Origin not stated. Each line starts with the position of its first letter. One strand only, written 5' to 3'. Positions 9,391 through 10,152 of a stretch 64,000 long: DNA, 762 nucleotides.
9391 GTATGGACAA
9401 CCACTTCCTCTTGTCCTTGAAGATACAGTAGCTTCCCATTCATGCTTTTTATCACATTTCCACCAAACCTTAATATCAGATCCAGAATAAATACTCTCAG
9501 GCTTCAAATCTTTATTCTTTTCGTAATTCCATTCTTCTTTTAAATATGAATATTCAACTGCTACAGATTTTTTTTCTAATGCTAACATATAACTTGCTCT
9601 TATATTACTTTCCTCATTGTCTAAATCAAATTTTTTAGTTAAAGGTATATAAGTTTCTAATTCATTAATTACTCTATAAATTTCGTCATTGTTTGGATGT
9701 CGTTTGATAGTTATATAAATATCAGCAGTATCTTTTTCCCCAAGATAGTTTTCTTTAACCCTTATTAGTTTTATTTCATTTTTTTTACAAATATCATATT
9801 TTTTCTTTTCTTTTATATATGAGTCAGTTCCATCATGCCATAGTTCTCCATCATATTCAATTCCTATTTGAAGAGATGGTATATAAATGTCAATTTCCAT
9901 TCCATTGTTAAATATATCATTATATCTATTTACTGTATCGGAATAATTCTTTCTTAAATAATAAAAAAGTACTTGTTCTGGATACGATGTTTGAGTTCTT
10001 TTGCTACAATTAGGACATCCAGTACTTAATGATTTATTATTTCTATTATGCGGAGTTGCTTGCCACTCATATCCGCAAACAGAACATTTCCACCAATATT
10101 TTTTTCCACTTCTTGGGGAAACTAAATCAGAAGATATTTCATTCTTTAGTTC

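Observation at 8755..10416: A 553-aa protein with about seven treble-clef zinc-ribbon repeats around a Vsr/DUF559-like endonuclease core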

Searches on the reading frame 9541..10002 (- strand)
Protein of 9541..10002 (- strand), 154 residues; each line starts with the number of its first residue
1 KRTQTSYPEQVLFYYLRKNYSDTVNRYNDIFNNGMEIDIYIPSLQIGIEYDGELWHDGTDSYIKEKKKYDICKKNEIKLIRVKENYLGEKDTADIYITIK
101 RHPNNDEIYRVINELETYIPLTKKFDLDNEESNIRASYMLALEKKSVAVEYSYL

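Call 9: search_protein_families(library=pfam, proteins=[window:9541-10002:-], max_evalue=10)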
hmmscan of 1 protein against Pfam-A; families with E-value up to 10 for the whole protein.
seq(154 aa): 1 family
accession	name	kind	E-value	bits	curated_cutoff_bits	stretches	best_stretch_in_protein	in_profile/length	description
PF18741.7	MTES_1575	-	0.16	12.5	38.2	1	33-84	23-78/96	REase_MTES_1575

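Call 20: search_protein_representatives(protein=window:9541-10002:-)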
Query: 154 residues. Proteins with E-value up to 0.001 (for the whole library): 2974; up to 1e-10: 783; up to 1e-30: 5. The best 150 are listed.
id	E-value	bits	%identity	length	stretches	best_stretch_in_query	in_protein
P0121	1.4e-36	142.1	46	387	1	2-150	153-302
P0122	8.0e-32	126.6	47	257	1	3-138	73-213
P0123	1.7e-31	125.5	47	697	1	1-150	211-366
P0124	4.9e-31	124.0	41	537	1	3-149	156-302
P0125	5.6e-31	123.8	45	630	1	2-147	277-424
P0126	1.6e-30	122.4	43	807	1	2-149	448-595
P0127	3.2e-30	121.4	43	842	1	1-152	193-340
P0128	6.7e-30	120.3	40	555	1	2-150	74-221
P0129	7.3e-30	120.2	47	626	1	3-148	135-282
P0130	1.5e-29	119.2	41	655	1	1-151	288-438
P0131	4.3e-29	117.7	46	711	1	4-138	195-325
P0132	7.8e-29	116.9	43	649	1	1-149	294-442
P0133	1.9e-28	115.6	39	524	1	4-149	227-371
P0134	2.9e-28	115.0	49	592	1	2-114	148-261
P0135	2.0e-27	112.3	42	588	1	3-150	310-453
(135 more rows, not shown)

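Call 24: search_solved_structures(query=A1, max_evalue=10, show_alignments=3)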
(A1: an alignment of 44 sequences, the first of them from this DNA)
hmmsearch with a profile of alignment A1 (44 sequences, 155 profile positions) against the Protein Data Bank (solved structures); distinct sequences matched with E-value up to 10: 2.
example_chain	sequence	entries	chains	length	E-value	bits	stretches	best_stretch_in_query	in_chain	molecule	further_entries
3r3p_A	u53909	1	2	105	0.00091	22.6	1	44-94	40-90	Mobile intron protein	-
5jk5_A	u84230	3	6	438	0.53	13.6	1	70-118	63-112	Phenylalanine-4-hydroxylase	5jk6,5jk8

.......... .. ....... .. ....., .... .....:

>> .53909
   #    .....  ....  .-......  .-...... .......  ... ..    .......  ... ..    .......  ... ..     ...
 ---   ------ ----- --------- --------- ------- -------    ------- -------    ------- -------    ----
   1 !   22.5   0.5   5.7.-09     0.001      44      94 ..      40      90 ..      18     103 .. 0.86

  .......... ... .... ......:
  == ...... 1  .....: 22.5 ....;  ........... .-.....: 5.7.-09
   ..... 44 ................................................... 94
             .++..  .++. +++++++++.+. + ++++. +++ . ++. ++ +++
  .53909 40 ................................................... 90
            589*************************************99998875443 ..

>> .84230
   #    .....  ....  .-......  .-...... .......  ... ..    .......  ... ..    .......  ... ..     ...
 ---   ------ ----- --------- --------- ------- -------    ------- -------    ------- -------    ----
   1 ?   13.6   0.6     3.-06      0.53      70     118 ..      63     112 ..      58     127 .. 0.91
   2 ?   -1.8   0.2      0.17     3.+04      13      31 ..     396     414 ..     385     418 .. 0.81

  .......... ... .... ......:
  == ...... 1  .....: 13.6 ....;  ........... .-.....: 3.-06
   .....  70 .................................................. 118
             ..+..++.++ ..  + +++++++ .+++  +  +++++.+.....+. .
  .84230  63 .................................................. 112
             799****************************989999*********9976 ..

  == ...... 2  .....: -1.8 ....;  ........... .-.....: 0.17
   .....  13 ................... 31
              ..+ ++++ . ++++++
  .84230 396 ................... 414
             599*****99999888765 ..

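Call 25: search_protein_families(library=pfam, alignment_id=A1, max_evalue=0.01)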
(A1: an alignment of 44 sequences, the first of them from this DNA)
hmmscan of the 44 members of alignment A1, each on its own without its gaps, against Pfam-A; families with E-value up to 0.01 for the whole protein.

A. member 1, seq(154 aa): 0 families

B. families by the number of members that match (of 44 scanned): 5 families
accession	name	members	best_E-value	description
PF18741.7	MTES_1575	31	4e-07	REase_MTES_1575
PF10881.14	DUF2726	25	2e-05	Protein of unknown function (DUF2726)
PF04480.18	DUF559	3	0.001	Protein of unknown function (DUF559)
PF21598.3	PvuRts1I-like_N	3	0.0017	Restriction endonuclease PvuRts1 I-like, N-terminal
PF25534.1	DUF7918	1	0.0085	Domain of unknown function (DUF7918)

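Call 31: predict_structure(alignment_id=A1)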
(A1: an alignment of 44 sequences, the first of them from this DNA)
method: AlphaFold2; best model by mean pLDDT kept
length: 154 residues; sequences in the alignment: 44
mean_pLDDT: 91.1   pTM: 0.85
mean pLDDT of the five models: 91.1, 90.1, 89.5, 88.9, 87.8
residues with pLDDT >= 90: 111; 70-90: 35; 50-70: 5; < 50: 3
segments of 3 or more residues with pLDDT < 50: 1-3
pLDDT, mean of each block of 10 residues (from residue 1): 70 97 97 95 98 78 94 98 86 95 93 96 93 91 86 89
secondary structure, 60 per line:
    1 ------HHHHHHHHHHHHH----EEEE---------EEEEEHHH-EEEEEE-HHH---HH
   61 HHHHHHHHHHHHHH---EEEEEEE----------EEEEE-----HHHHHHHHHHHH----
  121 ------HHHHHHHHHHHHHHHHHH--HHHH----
elements in order: H7-19 E24-27 E37-41 E46-51 H59-74 E78-84 E95-99 H105-116 H127-144 H147-150

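Call 92: fold_search(model_id=the predicted structure, library=viral)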
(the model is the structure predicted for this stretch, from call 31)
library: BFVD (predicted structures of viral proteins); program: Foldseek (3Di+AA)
matches with E <= 10: 834; with E <= 0.001: 44
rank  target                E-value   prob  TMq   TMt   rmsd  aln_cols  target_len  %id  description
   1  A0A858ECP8            2.4e-08  1.00  0.70  0.52   2.6       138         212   26  Treble clef zinc finger domain-containing protein [Listeria phage vB_Liva_VAfA18]
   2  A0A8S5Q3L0            2.8e-08  1.00  0.71  0.22   2.5       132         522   26  Endonuclease [Siphoviridae sp. cty1O100]
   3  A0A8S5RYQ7            1.4e-07  1.00  0.51  0.53  15.2       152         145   24  Restriction enzyme [Myoviridae sp. ctNQV2]
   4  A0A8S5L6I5            4.4e-06  1.00  0.46  0.11   2.2        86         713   32  Endonuclease-like protein [Myoviridae sp. ctA4D8]
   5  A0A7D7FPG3            5.8e-06  1.00  0.47  0.15   1.9        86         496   27  (no name in the UniProt tables at hand)
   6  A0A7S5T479            1.9e-05  1.00  0.47  0.16   2.1        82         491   30  (no name in the UniProt tables at hand)
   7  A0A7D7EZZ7            3.1e-05  1.00  0.45  0.13   2.5        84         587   27  (no name in the UniProt tables at hand)
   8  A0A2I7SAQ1            3.3e-05  1.00  0.47  0.15   2.2        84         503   31  (no name in the UniProt tables at hand)
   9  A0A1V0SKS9            3.5e-05  1.00  0.43  0.16  11.0       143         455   17  Uncharacterized protein [Klosneuvirus KNV1]
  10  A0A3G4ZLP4            4.0e-05  1.00  0.55  0.25   3.9       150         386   22  Zinc-ribbon domain-containing protein [Terrestrivirus sp.]
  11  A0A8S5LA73            4.6e-05  1.00  0.52  0.25   5.5       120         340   24  Endonuclease-like protein [Myoviridae sp. ctPuP5]
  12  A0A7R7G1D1            4.6e-05  1.00  0.44  0.50   5.8       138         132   17  (no name in the UniProt tables at hand)
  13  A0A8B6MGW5            6.0e-05  1.00  0.54  0.14   8.5       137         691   21  (no name in the UniProt tables at hand)
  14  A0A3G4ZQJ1            7.3e-05  1.00  0.48  0.21   4.8       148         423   21  Zinc-ribbon domain-containing protein [Barrevirus sp.]
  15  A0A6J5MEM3            8.3e-05  1.00  0.47  0.34  18.0       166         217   17  DUF559 domain-containing protein [uncultured Caudovirales phage]
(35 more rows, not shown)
